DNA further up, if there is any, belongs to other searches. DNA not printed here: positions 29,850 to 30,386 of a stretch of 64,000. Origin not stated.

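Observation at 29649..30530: A free-standing 79-aa (D/E)RR-repeat gene with its own palindromic operator and terminator sits between the giant pilin and the cluster 2 assembly operon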

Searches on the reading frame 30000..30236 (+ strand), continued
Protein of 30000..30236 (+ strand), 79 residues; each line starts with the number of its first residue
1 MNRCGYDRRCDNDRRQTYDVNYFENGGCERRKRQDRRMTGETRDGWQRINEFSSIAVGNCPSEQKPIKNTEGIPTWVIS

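Call 47: search_protein_families(library=pfam, proteins=[P0238, P0185, P0216, P0089, P0020, P0234, P0193, P0205, P0194], max_evalue=0.01)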
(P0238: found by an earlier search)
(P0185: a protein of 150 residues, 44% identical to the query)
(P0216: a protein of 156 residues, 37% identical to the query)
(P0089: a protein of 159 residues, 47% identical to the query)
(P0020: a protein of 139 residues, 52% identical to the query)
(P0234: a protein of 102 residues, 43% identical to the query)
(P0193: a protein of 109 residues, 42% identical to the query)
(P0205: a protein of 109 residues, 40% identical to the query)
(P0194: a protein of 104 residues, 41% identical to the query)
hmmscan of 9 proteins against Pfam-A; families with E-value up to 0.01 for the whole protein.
P0238 (202 aa): 0 families

P0185 (150 aa): 0 families

P0216 (156 aa): 0 families

P0089 (159 aa): 0 families

P0020 (139 aa): 0 families

P0234 (102 aa): 0 families

P0193 (109 aa): 0 families

P0205 (109 aa): 0 families

P0194 (104 aa): 0 families

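Call 73: list_cluster_members(proteins=[P0073, P0049, P0058, P0061, P0092, P0004, P0003])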
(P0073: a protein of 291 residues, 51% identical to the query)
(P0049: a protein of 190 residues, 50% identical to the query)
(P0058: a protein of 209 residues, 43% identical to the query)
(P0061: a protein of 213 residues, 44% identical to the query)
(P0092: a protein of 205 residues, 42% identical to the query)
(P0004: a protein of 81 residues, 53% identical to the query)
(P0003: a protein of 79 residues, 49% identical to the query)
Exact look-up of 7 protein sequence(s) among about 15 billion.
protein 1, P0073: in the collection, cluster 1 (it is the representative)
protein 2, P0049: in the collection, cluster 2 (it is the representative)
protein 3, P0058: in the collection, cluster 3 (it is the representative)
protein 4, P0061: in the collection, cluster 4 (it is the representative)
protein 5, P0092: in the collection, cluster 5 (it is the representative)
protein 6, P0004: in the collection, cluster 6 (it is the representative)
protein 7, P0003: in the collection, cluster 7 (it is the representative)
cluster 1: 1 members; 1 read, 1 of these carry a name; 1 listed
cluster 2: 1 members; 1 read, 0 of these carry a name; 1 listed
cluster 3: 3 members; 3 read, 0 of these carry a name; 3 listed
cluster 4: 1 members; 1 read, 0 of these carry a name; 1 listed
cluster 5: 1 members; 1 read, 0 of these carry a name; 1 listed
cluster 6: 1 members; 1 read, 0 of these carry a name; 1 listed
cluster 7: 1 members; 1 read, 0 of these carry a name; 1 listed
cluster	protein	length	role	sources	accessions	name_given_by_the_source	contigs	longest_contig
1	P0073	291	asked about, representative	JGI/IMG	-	diguanylate cyclase (GGDEF)-like protein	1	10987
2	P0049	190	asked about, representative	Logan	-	-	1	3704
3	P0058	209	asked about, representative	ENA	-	-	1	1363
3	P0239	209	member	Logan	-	-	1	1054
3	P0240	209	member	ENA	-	-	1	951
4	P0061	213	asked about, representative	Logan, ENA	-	-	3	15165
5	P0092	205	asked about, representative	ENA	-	-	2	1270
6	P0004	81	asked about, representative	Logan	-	-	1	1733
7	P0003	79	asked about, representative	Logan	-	-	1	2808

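Call 75: find_homologous_proteins(query=A5, max_evalue=0.00001)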
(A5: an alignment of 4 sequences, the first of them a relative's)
Query A5 (4 sequences) (209 aa, profile of the alignment): 49 proteins with E <= 0.00001 among 2999 candidates.
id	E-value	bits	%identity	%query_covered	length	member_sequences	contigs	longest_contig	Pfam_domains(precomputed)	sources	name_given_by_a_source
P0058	2.7e-99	349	100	100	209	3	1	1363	PF07238.20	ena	-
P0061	9.5e-97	341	58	100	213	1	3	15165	-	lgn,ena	-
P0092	5.5e-93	328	36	93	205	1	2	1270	-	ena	-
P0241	2.1e-84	300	78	100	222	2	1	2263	PF07238.20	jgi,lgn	-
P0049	2.2e-79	284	35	96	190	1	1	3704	-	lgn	-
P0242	1.2e-76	275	65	100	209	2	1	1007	-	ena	-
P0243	1.5e-74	268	65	100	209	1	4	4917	-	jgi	-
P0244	2.1e-74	268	63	98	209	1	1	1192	PF07238.20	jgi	-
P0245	3.1e-74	267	63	100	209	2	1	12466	PF07238.20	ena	-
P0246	5.1e-74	266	64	100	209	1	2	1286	-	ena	-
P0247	2.1e-73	264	60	99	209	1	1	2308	-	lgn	-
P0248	6.7e-73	263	63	100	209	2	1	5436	-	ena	-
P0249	4.0e-72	260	63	98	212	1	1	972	PF07238.20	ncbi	-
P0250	3.0e-71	257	58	99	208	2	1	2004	PF07238.20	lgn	-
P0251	2.0e-70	255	55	100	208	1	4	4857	-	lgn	-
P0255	5.8e-69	250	57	99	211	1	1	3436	PF07238.20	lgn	-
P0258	9.5e-57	210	51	96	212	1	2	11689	PF07238.20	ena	-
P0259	3.9e-54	201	42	97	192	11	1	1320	PF07238.20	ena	-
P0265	4.2e-36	143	46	78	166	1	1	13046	PF07238.20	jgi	-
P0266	9.8e-36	141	42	57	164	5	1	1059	PF07238.20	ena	-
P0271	1.8e-20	92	43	55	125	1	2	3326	PF07238.20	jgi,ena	-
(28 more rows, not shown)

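Call 79: search_protein_families(library=phrogs, proteins=[window:30000-30236:+, P0002, P0013], max_evalue=0.1)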
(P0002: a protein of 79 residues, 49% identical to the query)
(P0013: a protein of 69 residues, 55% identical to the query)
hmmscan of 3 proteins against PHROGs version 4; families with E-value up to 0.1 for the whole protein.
window:30000-30236:+ (79 aa): 0 families

P0002 (79 aa): 1 family
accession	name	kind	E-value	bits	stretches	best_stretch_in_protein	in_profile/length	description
phrog_22751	-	unknown function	0.02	16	1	41-57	7-23/51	-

P0013 (69 aa): 0 families

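Call 80: search_protein_families(library=padloc, proteins=[window:30000-30236:+, P0002, P0013], max_evalue=0.1)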
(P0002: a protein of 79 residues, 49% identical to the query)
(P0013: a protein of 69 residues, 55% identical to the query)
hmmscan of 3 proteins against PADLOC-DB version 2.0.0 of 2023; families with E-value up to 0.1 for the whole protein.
window:30000-30236:+ (79 aa): 0 families

P0002 (79 aa): 0 families

P0013 (69 aa): 0 families

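Call 83: predict_structure(alignment_id=A6)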
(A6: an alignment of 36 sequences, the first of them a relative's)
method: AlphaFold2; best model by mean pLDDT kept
length: 209 residues; sequences in the alignment: 36
mean_pLDDT: 64.1   pTM: 0.53
mean pLDDT of the five models: 64.1, 62.4, 61.2, 59.6, 58.9
residues with pLDDT >= 90: 23; 70-90: 64; 50-70: 56; < 50: 66
segments of 3 or more residues with pLDDT < 50: 1-14, 42-44, 48-59, 61-67, 69-91
pLDDT, mean of each block of 10 residues (from residue 1): 37 47 53 53 48 46 48 40 35 60 79 77 90 70 81 86 82 64 91 89 67
secondary structure, 60 per line:
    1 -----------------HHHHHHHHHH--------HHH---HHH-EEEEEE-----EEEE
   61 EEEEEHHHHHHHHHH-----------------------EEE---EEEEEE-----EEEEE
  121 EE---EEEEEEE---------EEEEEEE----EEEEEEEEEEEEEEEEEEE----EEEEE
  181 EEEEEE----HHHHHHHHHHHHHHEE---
elements in order: H18-27 E46-51 E57-65 H66-75 E99-101 E105-110 E116-122 E126-132 E142-148 E153-171 E176-186 H191-204
